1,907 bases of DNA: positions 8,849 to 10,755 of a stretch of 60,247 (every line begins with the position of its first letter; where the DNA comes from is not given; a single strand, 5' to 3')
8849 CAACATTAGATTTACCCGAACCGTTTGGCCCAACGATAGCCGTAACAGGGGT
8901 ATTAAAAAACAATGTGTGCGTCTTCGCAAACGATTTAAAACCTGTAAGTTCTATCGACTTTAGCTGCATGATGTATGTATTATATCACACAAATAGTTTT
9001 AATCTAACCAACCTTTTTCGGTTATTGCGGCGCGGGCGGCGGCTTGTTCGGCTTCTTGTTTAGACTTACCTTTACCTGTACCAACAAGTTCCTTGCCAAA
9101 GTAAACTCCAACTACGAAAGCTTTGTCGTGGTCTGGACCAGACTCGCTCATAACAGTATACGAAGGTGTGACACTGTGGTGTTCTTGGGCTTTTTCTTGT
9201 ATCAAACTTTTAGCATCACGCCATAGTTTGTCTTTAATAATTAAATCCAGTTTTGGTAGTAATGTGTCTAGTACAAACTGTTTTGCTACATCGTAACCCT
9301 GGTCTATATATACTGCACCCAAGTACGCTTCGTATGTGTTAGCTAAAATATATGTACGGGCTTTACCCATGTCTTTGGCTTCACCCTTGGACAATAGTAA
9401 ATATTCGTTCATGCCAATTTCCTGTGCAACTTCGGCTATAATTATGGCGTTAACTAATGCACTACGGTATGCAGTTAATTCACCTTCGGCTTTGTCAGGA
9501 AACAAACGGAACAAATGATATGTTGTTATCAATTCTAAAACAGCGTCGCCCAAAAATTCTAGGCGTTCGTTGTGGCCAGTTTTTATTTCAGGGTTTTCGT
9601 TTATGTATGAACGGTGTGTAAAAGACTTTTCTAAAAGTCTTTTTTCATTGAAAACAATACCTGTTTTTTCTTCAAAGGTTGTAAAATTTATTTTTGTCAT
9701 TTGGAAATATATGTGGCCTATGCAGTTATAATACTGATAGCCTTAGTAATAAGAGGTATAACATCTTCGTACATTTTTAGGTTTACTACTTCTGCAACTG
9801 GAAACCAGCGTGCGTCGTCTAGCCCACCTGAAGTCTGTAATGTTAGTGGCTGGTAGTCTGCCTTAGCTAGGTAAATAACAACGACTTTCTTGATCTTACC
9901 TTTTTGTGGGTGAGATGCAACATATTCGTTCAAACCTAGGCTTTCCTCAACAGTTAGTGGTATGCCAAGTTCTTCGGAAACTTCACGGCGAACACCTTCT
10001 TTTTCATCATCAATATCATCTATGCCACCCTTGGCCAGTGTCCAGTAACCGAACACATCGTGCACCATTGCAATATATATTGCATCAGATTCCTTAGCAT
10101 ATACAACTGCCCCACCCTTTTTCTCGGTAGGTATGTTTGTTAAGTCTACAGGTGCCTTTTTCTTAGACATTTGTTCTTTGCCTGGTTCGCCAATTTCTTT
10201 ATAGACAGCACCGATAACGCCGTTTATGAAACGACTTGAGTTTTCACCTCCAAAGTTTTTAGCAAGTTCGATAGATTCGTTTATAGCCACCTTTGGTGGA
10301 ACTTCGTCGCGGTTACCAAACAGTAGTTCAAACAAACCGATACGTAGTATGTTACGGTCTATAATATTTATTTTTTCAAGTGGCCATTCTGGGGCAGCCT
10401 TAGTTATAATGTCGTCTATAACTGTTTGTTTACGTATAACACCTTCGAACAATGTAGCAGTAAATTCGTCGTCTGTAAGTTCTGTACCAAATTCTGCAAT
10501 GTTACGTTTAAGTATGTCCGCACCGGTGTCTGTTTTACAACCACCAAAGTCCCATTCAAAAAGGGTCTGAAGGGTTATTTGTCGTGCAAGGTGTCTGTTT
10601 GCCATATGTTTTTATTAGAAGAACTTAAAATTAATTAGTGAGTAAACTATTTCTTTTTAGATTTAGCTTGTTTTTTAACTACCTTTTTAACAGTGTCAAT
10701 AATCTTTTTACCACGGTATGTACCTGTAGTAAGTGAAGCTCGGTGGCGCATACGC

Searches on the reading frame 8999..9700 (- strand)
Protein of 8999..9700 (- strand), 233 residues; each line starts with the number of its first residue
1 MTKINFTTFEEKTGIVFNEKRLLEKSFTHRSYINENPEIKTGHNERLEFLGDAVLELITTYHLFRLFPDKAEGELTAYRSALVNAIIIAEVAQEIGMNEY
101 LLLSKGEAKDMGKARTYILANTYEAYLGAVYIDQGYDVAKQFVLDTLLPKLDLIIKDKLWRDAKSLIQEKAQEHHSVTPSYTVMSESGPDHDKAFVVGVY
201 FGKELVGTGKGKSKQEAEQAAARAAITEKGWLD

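Call 87: search_protein_families(library=pfam, max_evalue=0.001, proteins=[window:8999-9700:-])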
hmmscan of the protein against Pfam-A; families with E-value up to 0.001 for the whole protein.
window:8999-9700:- (233 aa): 4 families
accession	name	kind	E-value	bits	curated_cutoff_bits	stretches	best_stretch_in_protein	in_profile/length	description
PF14622.11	Ribonucleas_3_3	-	3.5e-35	121.4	35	1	20-150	2-127/128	Ribonuclease-III-like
PF00636.31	Ribonuclease_3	-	9.2e-24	84.6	27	1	45-135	1-102/102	Ribonuclease III domain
PF00035.32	dsrm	-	3.9e-17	63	23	1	163-227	1-64/66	Double-stranded RNA binding motif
PF22935.1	RM44_endonuclase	-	4.4e-05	24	27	1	17-105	17-120/139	Large ribosomal subunit protein mL44, endonuclease domain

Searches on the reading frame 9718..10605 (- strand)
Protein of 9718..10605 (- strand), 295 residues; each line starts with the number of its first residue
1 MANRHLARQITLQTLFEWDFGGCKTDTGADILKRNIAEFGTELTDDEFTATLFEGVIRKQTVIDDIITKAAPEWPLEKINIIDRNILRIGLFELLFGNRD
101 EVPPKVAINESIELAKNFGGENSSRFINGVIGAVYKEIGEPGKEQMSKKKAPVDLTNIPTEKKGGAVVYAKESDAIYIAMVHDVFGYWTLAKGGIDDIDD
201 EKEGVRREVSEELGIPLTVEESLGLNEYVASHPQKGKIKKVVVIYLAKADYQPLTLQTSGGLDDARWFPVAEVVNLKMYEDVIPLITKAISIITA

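Call 87: search_protein_families(library=pfam, max_evalue=0.001, proteins=[window:9718-10605:-])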
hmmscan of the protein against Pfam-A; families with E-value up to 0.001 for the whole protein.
window:9718-10605:- (295 aa): 2 families
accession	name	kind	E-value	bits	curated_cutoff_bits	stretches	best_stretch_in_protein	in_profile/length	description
PF01029.23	NusB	-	1.2e-31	110.2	23.1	1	7-136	3-133/133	NusB family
PF00293.34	NUDIX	-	2.9e-12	47.2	21.1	1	183-280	25-125/134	NUDIX domain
